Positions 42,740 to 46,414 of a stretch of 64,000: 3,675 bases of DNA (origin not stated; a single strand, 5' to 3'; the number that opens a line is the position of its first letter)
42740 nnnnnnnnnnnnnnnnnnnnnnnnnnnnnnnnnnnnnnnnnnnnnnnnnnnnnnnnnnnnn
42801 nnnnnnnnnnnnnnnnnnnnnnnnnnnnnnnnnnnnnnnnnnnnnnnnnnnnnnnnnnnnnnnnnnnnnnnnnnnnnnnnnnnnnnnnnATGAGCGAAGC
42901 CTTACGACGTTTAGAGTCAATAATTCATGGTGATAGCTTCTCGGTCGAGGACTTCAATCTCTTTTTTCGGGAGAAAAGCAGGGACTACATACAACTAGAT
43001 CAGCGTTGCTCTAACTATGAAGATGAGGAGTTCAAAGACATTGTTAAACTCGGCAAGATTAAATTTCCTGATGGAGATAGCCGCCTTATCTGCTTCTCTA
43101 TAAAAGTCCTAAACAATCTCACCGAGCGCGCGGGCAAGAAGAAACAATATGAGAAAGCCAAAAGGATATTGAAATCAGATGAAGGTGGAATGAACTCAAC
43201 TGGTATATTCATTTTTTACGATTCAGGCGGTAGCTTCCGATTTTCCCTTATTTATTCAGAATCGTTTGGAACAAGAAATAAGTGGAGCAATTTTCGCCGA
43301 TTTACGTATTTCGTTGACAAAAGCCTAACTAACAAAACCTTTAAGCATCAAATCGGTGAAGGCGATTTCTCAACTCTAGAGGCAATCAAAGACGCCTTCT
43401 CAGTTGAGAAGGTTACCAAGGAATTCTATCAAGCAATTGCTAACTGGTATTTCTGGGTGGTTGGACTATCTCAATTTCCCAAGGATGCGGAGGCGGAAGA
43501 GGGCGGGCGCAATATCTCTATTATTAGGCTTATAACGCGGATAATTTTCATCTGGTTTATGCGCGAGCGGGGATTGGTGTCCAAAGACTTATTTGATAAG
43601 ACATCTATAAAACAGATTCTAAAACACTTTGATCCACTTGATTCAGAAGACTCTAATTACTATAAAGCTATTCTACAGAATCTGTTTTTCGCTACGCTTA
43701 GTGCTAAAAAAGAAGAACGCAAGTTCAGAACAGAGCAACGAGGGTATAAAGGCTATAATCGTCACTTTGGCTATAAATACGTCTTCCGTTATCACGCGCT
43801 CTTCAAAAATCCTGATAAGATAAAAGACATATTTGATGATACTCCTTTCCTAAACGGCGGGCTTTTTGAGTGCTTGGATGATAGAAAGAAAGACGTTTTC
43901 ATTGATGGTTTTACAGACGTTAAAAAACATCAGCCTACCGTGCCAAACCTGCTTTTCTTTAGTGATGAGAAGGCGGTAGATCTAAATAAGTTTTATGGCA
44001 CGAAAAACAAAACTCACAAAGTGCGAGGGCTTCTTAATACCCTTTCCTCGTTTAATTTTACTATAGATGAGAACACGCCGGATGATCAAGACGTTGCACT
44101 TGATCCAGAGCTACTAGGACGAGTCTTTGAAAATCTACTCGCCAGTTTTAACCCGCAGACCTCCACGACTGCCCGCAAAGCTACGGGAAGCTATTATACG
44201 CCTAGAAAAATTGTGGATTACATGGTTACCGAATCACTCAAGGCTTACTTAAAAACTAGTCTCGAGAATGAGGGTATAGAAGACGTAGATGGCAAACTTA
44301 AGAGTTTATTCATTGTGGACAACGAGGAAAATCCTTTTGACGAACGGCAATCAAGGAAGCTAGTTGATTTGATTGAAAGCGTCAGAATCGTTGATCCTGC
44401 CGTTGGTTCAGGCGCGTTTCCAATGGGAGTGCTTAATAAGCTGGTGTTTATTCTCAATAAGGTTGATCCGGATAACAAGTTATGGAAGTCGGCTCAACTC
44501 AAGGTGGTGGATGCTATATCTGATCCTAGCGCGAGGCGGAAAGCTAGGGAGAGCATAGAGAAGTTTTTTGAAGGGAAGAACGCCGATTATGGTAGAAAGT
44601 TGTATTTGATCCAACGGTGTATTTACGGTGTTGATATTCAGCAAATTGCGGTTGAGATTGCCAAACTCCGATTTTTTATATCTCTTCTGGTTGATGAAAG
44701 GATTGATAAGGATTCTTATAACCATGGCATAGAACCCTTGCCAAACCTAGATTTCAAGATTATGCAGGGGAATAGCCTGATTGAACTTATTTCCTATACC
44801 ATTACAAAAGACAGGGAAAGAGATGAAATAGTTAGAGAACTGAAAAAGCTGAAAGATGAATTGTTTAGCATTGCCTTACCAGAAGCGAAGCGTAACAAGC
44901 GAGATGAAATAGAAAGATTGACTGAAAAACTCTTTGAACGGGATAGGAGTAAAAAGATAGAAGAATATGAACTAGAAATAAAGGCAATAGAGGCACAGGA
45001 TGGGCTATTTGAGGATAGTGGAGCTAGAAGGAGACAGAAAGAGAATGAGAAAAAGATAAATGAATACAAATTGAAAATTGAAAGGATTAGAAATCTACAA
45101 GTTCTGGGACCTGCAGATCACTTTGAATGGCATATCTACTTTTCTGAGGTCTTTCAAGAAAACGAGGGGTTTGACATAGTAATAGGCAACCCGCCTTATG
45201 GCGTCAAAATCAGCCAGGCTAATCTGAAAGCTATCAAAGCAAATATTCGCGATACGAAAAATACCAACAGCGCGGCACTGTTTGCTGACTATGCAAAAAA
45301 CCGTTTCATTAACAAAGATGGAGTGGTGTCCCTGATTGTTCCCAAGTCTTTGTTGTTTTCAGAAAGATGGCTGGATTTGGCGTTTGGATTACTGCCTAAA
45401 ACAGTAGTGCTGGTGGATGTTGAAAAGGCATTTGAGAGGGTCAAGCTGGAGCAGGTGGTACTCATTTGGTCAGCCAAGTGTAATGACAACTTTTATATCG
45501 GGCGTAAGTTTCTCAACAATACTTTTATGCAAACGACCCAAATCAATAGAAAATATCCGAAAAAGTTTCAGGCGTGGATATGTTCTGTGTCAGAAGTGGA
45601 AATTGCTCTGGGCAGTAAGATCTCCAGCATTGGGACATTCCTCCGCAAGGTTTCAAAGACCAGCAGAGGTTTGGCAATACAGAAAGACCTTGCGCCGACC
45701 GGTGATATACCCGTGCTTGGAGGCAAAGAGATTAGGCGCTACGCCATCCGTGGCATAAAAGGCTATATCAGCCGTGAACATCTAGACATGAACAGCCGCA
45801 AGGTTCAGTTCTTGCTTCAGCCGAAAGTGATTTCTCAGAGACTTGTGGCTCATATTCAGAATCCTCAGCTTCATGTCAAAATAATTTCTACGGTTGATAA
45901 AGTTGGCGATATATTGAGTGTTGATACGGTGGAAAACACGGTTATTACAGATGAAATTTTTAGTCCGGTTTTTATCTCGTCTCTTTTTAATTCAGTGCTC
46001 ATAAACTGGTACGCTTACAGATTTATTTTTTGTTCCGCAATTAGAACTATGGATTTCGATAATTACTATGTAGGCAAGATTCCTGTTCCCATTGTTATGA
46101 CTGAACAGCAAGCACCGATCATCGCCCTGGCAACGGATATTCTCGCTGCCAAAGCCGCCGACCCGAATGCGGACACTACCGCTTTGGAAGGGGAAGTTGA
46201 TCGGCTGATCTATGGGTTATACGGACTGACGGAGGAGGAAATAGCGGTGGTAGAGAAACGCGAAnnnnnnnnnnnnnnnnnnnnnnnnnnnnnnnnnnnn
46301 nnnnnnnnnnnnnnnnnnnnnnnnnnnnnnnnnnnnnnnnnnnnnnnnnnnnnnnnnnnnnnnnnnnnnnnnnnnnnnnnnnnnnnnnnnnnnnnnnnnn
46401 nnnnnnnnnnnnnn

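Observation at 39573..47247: Coupled PLD-nuclease/SNF2-helicase + large N6A methyltransferase + HEPN-like gene: a defence cassette that fits no canonical system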

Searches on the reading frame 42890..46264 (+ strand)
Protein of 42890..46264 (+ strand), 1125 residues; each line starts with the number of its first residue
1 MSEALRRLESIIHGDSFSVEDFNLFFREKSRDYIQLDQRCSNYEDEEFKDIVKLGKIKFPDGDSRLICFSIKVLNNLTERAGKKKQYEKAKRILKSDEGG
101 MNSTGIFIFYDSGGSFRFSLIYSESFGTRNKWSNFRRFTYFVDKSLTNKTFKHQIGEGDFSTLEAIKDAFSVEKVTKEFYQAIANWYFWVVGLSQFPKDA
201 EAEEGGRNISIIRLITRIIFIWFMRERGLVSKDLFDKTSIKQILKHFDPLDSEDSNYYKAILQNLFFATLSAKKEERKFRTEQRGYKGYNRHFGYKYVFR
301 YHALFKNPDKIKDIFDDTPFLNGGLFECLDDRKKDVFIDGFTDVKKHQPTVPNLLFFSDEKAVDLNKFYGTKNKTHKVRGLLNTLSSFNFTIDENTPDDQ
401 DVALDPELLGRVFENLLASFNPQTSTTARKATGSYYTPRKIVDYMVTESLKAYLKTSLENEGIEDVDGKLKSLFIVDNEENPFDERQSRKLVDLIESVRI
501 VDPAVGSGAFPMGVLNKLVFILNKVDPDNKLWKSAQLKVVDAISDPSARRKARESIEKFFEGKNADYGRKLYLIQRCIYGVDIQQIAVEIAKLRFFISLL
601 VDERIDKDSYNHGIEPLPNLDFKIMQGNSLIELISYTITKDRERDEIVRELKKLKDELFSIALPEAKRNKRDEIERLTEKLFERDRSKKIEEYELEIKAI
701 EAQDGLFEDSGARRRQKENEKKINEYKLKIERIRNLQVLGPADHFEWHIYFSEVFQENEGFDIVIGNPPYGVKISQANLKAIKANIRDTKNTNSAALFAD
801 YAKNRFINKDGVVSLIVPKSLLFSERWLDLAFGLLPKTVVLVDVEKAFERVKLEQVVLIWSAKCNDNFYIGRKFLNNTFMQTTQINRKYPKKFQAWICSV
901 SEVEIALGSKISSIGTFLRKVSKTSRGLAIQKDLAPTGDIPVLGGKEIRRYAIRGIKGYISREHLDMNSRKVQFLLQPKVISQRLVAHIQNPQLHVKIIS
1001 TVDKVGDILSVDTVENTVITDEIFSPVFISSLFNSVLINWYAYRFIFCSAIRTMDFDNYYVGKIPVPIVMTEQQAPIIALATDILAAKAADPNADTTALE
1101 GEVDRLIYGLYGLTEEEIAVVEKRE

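Call 3: search_protein_families(library=pfam, proteins=[window:42890-46264:+], max_evalue=0.01)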
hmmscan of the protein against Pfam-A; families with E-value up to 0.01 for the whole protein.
window:42890-46264:+ (1125 aa): 5 families
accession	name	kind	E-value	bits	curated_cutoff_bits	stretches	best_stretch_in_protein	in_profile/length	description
PF07669.17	Eco57I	-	1.6e-23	84.1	25.3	1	577-823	2-140/171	Eco57I restriction-modification methylase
PF02384.22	N6_Mtase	-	3.2e-08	33.7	20.4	0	406-447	3-40/311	N-6 DNA Methylase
PF20473.4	MmeI_Mtase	-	4.8e-06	26.4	27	1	485-630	8-118/259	MmeI, DNA-methyltransferase domain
PF12950.13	TaqI_C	-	1.7e-05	25.5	26.5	1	941-1066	2-118/118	TaqI-like C-terminal specificity domain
PF01170.24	UPF0020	-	0.0033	17.6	22.3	0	734-777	94-138/197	RMKL-like, methyltransferase domain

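Call 4: search_protein_families(library=padloc, proteins=[window:42890-46264:+], max_evalue=0.01)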
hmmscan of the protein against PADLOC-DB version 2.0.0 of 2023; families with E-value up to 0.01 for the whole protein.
window:42890-46264:+ (1125 aa): 32 families (the best 25 are shown)
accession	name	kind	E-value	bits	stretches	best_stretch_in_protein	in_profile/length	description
PDLC03601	REase_MTase_IIG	-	2.2e-50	169.5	3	379-519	332-482/1110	Type IIG restriction enzyme-methyltransferase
PDLC03612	REase_MTase_IIG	-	1.2e-46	157.5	2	308-822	338-870/1247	Type IIG restriction enzyme-methyltransferase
PDLC03596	REase_MTase_IIG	-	8.2e-45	151.2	4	559-685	572-686/1148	Type IIG restriction enzyme-methyltransferase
PDLC02643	DrmMI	-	2.5e-24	83.2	1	424-820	547-935/1347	DrmMI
PDLC03628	REase_MTase_IIG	-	5.9e-19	65.7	1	494-829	491-816/1100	Type IIG restriction enzyme-methyltransferase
PDLC02638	DrmMI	-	1.6e-18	64.2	1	425-778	547-891/935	DrmMI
PDLC03348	MTase_II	-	9e-18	62.1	2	757-838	343-426/727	Type II methyltransferase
PDLC03609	REase_MTase_IIG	-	9.9e-13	44.7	2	1087-1123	1027-1063/1066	Type IIG restriction enzyme-methyltransferase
PDLC02644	DrmMI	-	1.3e-12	44.5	2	423-600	56-207/988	DrmMI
PDLC03356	MTase_II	-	2e-12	44.7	1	758-928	200-369/545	Type II methyltransferase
PDLC03629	REase_MTase_IIG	-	5.1e-11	39.1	1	427-634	376-537/1182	Type IIG restriction enzyme-methyltransferase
PDLC03347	MTase_II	-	6.2e-11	39.7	1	1019-1122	379-478/488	Type II methyltransferase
PDLC03618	REase_MTase_IIG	-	8.9e-11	37.8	1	424-603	541-694/1429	Type IIG restriction enzyme-methyltransferase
PDLC02646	DrmMI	-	1e-10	38.5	2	573-647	49-112/792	DrmMI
PDLC03021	MTase_I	-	1.7e-10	38.3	1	757-824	269-333/491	Type I methyltransferase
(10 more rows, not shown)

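Call 5: search_protein_families(library=ncbifam, proteins=[window:42890-46264:+], max_evalue=0.01)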
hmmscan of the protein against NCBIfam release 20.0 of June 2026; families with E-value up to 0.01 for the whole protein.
window:42890-46264:+ (1125 aa): 3 families
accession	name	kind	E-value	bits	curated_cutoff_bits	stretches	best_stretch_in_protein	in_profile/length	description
TIGR02987.1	met_A_Alw26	exception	1.6e-11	43.7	353.5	1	802-1118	181-498/523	Alw26I/Eco31I/Esp3I family type II restriction adenine-specific DNA-methyltransferase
NF033451.1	BREX_2_MTaseX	equivalog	4.2e-06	24.8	400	1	490-536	224-263/1185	BREX-2 system adenine-specific DNA-methyltransferase PglX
NF033455.1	BREX_6_MTaseX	exception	3.8e-05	21.4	900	1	751-862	546-657/1319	BREX-6 system adenine-specific DNA-methyltransferase PglX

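Call 14: search_solved_structures(query=window:42890-46264:+, max_evalue=0.01, show_alignments=2)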
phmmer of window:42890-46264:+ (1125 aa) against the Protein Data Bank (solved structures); distinct sequences matched with E-value up to 0.01: 0.

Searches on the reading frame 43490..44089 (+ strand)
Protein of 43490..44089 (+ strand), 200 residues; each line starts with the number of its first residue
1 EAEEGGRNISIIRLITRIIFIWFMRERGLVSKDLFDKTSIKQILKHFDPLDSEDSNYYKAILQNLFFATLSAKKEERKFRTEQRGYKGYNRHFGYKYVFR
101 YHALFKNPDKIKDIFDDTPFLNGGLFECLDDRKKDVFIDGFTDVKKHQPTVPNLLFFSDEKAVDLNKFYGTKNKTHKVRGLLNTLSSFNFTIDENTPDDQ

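Call 63: search_protein_families(library=pfam, proteins=[window:43490-44089:+], max_evalue=10)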
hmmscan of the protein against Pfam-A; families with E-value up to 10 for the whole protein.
window:43490-44089:+ (200 aa): 3 families
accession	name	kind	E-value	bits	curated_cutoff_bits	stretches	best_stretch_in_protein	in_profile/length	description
PF25120.1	DUF7814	-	7.8e-05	22.9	27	2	109-194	139-216/228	Domain of unknown function (DUF7814)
PF16286.10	DUF4932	-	0.026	14.4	28.7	1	158-199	150-190/332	Domain of unknown function (DUF4932)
PF18378.7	Nup188_C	-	0.35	10.1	25.4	1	39-83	8-53/371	Nuclear pore protein NUP188 C-terminal domain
